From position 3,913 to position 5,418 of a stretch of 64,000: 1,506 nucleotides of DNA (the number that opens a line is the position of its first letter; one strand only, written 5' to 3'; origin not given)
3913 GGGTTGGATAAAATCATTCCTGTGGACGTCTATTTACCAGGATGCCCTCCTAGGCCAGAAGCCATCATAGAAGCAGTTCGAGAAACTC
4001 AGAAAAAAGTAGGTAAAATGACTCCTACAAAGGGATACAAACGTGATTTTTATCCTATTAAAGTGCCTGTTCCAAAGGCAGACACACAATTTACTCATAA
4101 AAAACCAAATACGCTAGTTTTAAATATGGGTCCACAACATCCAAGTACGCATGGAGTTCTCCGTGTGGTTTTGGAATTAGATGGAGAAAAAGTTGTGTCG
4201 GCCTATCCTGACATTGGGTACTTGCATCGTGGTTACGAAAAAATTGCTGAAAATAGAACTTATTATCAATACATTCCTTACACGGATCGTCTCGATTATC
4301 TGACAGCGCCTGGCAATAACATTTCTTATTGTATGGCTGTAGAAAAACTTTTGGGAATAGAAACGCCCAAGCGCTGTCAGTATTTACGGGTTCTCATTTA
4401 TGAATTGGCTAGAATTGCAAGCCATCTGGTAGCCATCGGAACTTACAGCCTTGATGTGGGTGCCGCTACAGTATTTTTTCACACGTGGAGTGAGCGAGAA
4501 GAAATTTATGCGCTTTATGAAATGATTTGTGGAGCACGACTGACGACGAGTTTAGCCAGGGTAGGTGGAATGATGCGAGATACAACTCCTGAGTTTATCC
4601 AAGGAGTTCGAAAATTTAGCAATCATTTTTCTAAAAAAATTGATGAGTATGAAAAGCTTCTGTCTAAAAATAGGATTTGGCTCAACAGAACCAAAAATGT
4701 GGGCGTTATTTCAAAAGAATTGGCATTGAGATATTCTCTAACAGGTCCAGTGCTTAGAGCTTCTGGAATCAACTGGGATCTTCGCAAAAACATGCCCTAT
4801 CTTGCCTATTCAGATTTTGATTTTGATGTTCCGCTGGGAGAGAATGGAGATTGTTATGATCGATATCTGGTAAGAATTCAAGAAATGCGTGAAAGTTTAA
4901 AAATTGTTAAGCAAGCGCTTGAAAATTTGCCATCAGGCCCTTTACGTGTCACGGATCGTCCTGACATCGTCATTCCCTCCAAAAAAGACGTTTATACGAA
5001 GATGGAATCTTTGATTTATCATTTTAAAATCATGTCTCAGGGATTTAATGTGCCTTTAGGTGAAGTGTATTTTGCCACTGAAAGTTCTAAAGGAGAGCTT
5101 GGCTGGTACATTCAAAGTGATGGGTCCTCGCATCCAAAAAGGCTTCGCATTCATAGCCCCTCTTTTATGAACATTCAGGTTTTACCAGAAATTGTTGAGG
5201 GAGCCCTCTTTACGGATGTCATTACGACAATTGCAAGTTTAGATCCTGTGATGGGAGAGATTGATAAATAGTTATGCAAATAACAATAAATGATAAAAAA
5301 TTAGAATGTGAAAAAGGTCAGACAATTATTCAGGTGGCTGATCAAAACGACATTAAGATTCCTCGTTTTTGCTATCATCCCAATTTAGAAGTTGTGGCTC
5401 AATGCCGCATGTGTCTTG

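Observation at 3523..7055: Orphan complex-I-like module: NuoB-NuoD fusion lacking NuoC, directly followed by a NuoG-like Fe-S protein, with no nuoA/C/E/F/H nearby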

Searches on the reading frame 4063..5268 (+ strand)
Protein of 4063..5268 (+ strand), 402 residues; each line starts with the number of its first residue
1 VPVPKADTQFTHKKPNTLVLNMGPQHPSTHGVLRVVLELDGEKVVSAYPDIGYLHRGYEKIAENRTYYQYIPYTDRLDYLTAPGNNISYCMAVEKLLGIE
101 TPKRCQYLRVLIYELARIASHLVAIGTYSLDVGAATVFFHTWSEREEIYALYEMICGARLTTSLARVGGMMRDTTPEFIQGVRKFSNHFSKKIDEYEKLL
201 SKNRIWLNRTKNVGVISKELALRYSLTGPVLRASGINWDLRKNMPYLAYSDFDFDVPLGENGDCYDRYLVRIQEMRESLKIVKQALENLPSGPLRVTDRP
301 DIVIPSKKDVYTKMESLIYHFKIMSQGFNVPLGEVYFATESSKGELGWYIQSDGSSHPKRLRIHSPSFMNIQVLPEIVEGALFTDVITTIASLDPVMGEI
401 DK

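Call 50: search_solved_structures(query=window:4063-5268:+, max_evalue=1e-120, show_alignments=1)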
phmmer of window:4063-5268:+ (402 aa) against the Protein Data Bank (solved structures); distinct sequences matched with E-value up to 1e-120: 22.
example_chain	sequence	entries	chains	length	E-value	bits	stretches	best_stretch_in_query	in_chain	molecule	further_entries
2fug_4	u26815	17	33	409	5.5e-126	424.2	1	14-402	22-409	NADH-quinone oxidoreductase chain 4 | NADH-QUINONE OXIDOREDUCTASE SUBUNIT 4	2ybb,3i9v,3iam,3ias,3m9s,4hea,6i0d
8ba0_D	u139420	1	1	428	2.4e-124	418.8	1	12-402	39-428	Complex I-49kD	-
8b9z_D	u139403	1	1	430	2.4e-124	418.8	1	12-402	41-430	Complex I-49kD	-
8esw_S2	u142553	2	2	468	3.2e-124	418.4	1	12-402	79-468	Complex I-49kD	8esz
6g2j_D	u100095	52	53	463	6.2e-123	414.2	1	4-402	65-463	NADH dehydrogenase [ubiquinone] iron-sulfur protein 2, mitochondrial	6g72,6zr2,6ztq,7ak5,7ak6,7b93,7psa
7arc_D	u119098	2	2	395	6.5e-122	410.8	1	11-402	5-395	ND7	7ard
7v2c_Q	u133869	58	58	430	8e-122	410.5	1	16-402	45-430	NADH dehydrogenase [ubiquinone] iron-sulfur protein 2, mitochondrial | Complex I-49kD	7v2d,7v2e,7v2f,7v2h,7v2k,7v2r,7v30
5lnk_4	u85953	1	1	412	9.3e-122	410.3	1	16-402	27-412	Mitochondrial complex I, 49 kDa subunit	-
7vb7_Q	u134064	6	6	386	1e-121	410.2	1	17-402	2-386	NADH dehydrogenase [ubiquinone] iron-sulfur protein 2, mitochondrial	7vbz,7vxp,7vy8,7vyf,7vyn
5gpn_Z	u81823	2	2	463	1e-121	410.1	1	16-402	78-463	NADH dehydrogenase [ubiquinone] iron-sulfur protein 2 | NADH dehydrogenase [ubiquinone] iron-sulfur protein 2, mitochondrial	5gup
8ud1_1D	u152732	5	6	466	1.1e-121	410.1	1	16-402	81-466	NADH dehydrogenase [ubiquinone] iron-sulfur protein 2, mitochondrial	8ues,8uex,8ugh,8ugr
9buh_C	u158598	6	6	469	1.1e-121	410.1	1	16-402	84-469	NADH dehydrogenase [ubiquinone] iron-sulfur protein 2, mitochondrial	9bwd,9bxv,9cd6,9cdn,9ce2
6q9b_S2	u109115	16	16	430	1.1e-121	410.1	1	16-402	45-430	NADH:ubiquinone oxidoreductase core subunit S2,NADH:ubiquinone oxidoreductase core subunit | NDUFS2 | NDUFB11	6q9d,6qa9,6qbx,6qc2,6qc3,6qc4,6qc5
7vxu_Q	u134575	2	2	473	1.1e-121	410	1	16-402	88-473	NADH dehydrogenase [ubiquinone] iron-sulfur protein 2, mitochondrial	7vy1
8uep_1D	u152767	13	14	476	1.2e-121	409.9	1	16-402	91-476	NADH dehydrogenase [ubiquinone] iron-sulfur protein 2, mitochondrial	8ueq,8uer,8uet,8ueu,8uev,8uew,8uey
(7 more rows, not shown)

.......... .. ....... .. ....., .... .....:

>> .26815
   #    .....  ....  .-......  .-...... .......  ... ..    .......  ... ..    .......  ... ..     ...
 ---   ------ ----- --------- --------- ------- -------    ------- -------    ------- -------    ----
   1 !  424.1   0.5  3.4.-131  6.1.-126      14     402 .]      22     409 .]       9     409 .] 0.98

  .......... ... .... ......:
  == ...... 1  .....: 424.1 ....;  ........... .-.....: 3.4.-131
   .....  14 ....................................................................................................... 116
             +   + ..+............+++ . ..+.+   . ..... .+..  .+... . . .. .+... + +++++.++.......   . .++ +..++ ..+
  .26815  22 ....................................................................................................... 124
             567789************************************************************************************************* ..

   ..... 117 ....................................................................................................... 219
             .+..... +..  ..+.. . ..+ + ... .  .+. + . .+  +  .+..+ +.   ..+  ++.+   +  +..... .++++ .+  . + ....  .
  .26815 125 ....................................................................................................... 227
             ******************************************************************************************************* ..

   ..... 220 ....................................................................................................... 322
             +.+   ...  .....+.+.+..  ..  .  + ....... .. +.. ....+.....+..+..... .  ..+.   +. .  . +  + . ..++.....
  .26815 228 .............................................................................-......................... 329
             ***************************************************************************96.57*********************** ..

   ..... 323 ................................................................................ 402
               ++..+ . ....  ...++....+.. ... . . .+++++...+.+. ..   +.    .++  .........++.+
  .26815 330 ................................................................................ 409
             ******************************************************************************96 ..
